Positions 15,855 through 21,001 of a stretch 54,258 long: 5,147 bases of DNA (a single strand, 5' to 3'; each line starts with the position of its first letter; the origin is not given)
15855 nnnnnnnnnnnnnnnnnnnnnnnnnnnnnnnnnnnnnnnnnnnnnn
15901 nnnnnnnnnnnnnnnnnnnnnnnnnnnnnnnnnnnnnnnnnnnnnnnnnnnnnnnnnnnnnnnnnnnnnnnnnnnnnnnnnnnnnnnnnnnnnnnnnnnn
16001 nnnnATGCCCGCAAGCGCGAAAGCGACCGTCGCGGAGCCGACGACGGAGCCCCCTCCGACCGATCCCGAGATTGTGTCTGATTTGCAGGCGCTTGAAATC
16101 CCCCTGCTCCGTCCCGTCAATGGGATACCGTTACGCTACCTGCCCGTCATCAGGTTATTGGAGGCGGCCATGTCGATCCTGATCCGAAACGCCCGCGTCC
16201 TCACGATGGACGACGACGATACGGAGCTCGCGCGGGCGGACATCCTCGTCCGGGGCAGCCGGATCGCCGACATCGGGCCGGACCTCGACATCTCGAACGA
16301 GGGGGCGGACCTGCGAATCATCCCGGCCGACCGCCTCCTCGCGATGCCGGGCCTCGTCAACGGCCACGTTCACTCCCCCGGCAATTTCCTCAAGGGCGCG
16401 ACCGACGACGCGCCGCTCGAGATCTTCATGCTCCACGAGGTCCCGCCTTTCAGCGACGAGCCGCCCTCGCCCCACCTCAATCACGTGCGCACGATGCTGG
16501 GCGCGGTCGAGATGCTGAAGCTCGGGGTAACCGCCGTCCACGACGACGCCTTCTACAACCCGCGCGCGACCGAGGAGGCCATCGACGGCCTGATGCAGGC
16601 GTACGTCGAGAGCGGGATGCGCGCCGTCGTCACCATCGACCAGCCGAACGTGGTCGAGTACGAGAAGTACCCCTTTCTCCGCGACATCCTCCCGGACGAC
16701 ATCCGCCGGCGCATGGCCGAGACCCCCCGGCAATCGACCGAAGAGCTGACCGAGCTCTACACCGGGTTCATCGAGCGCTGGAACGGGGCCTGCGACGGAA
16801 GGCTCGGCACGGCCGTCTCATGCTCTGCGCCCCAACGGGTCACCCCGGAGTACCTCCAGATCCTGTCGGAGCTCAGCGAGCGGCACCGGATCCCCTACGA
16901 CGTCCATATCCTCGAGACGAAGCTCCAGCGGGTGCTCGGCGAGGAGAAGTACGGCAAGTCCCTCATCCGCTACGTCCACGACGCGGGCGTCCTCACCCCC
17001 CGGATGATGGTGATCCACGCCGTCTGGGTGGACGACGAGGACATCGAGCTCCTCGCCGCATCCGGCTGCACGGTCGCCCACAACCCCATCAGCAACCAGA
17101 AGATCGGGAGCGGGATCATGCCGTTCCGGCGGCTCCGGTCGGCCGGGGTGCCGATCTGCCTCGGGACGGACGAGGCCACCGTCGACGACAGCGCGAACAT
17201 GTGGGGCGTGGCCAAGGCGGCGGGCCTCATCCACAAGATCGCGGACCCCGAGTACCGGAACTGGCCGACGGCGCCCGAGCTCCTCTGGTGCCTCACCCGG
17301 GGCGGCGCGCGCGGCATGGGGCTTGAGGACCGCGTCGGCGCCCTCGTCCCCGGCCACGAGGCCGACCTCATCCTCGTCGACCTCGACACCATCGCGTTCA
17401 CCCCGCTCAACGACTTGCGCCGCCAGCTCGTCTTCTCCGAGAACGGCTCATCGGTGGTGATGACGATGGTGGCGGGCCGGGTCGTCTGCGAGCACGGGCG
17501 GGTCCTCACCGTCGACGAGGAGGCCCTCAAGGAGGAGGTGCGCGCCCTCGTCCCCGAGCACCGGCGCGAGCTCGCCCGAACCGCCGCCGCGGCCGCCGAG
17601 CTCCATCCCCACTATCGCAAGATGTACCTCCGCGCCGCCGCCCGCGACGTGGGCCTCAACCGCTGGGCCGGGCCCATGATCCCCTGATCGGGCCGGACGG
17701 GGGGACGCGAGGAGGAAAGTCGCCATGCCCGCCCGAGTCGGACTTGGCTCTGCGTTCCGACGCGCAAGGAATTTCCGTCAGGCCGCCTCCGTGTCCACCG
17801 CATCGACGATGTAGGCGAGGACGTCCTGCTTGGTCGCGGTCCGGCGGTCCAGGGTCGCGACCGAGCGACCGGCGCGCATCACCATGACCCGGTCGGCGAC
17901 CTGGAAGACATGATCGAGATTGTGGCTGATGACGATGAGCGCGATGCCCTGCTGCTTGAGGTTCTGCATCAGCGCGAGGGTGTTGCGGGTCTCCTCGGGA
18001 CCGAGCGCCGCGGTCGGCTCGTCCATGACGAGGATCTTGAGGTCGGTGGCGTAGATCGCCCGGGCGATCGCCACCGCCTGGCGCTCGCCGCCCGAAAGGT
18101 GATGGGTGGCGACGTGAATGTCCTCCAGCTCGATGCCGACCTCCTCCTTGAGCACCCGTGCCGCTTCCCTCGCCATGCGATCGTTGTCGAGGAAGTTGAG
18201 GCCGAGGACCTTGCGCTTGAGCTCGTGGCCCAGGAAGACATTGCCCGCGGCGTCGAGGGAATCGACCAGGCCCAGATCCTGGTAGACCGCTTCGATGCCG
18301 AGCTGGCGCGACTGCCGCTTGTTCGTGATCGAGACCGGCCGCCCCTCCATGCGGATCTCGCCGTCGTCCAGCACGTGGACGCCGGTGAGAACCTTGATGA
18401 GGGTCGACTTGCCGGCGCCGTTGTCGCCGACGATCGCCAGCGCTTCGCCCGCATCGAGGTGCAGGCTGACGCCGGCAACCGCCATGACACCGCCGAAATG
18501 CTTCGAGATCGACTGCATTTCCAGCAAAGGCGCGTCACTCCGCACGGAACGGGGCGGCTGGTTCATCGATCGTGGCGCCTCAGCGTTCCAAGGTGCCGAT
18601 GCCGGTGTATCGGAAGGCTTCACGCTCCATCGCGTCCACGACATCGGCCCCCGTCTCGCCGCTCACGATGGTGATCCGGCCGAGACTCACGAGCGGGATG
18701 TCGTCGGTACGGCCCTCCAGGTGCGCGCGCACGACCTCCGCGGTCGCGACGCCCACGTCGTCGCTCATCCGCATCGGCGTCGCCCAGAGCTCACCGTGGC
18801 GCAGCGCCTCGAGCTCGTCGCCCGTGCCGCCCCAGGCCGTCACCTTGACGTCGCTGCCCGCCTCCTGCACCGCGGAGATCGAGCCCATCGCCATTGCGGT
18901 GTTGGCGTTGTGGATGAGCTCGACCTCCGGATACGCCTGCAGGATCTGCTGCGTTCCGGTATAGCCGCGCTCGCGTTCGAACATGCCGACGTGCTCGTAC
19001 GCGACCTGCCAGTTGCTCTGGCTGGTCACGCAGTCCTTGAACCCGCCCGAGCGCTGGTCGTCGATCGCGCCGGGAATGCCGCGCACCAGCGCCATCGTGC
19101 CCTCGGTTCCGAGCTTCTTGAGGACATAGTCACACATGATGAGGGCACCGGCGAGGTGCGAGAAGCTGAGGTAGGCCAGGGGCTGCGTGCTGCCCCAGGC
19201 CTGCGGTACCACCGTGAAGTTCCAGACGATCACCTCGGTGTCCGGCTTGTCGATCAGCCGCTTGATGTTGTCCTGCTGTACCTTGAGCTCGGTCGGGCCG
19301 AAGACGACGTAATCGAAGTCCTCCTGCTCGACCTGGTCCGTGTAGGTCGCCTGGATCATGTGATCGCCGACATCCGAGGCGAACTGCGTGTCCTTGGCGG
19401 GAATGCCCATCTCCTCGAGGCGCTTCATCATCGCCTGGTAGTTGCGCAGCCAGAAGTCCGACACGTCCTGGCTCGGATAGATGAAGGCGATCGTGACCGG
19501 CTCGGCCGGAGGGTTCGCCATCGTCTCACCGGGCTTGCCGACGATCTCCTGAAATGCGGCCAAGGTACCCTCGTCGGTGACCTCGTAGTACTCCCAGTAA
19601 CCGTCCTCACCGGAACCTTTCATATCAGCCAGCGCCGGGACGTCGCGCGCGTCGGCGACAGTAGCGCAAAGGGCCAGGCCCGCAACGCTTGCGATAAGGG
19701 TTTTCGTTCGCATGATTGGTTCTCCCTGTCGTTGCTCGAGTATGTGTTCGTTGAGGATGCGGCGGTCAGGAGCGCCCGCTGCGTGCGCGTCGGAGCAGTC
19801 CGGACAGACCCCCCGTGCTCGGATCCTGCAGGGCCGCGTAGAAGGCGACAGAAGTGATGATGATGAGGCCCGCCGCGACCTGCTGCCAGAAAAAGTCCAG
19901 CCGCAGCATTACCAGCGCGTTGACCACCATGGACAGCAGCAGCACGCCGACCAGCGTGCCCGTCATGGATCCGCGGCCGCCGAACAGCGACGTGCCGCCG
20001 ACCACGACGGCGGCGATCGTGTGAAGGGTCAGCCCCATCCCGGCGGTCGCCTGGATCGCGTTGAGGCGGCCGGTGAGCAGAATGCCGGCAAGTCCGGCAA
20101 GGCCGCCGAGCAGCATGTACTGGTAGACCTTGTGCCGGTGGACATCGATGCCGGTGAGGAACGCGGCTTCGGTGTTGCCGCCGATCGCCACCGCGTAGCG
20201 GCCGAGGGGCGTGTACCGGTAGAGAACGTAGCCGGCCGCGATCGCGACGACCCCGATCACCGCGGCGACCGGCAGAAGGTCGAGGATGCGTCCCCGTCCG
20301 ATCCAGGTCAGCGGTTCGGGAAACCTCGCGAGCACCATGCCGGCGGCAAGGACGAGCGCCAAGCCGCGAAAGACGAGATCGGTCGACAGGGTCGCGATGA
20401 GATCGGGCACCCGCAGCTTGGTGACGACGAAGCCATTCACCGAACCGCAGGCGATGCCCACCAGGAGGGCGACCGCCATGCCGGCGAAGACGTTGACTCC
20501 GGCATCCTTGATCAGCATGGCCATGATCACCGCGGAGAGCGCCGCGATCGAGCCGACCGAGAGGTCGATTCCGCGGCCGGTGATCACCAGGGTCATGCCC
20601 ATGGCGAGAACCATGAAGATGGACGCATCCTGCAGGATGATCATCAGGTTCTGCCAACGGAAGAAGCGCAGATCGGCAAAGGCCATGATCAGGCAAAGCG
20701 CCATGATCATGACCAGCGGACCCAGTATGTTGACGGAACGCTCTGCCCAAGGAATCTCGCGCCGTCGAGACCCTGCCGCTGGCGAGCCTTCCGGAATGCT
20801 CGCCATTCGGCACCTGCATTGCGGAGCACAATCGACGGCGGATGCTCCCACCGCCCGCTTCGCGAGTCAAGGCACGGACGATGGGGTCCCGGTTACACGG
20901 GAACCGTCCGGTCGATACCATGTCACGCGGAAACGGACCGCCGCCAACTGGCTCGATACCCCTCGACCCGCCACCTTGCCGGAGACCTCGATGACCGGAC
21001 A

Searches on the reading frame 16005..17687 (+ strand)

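Call 29: search_protein_families(library=pfam, proteins=[window:16005-17687:+], max_evalue=0.001)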
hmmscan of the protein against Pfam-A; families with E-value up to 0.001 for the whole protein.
window:16005-17687:+ (560 aa): 2 families
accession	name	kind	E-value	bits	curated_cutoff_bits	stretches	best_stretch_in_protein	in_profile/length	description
PF01979.26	Amidohydro_1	-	8.8e-44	150.6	25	1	113-494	2-345/345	Amidohydrolase family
PF07969.17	Amidohydro_3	-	1.1e-17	65.2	29.7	1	335-494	309-471/472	Amidohydrolase family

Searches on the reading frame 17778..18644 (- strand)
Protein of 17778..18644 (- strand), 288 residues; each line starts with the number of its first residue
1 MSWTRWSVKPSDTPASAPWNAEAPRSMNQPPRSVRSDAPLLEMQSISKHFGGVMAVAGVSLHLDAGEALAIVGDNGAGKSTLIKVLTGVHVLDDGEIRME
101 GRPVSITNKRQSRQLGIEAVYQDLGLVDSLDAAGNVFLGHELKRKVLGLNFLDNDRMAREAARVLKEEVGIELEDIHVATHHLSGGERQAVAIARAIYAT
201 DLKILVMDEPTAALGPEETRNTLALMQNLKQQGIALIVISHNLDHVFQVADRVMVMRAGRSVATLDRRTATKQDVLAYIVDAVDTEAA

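Call 29: search_protein_families(library=pfam, proteins=[window:17778-18644:-], max_evalue=0.001)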
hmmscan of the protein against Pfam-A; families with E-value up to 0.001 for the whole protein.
window:17778-18644:- (288 aa): 9 families
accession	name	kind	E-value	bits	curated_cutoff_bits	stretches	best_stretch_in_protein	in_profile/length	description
PF00005.33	ABC_tran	-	4.8e-28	98.9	25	1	58-212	3-137/137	ABC transporter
PF02463.25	SMC_N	-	2.6e-09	37.3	40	1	69-257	27-212/220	RecF/RecN/SMC N terminal domain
PF13304.12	AAA_21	-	1.5e-08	35.5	27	0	70-91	3-24/304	AAA domain, putative AbiEii toxin, Type IV TA system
PF09818.15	ABC_ATPase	-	1.5e-05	24.6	23.2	0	205-263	191-253/283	P-loop domain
PF00350.29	Dynamin_N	-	4.8e-05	23.9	27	1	69-113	1-45/168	Dynamin family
PF13481.12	AAA_25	-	0.00019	21.5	27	0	62-222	29-164/195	AAA domain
PF13555.12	AAA_29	-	0.00032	20.8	27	1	60-83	16-39/61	P-loop containing region of AAA domain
PF13604.12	AAA_30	-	0.00085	19.5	27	0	160-239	57-122/191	AAA domain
PF13401.12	AAA_22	-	0.00092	20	27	0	68-239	7-121/130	AAA domain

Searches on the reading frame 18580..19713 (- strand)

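Call 29: search_protein_families(library=pfam, proteins=[window:18580-19713:-], max_evalue=0.001)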
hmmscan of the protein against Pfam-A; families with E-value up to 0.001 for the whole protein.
window:18580-19713:- (377 aa): 1 family
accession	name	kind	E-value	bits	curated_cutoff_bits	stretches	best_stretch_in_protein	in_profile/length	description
PF13407.12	Peripla_BP_4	-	7.3e-25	88.4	35.1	1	75-335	1-257/258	Periplasmic binding protein domain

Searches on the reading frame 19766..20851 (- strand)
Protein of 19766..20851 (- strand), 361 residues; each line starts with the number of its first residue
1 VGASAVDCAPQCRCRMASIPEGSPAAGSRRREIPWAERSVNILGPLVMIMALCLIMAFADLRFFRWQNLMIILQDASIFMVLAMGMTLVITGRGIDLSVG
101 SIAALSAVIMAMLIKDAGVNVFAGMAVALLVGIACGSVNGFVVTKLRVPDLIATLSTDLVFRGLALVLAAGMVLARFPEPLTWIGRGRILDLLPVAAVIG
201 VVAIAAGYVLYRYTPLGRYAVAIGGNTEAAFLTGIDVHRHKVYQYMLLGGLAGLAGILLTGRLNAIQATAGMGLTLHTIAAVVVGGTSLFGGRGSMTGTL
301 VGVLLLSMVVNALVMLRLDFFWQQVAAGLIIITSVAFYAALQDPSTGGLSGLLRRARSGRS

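Call 29: search_protein_families(library=pfam, proteins=[window:19766-20851:-], max_evalue=0.001)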
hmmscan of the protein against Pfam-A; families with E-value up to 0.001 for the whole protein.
window:19766-20851:- (361 aa): 1 family
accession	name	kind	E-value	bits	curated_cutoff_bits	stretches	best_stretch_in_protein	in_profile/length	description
PF02653.21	BPD_transp_2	-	2.6e-36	125.6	26.8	1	70-332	3-266/269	Branched-chain amino acid transport system / permease component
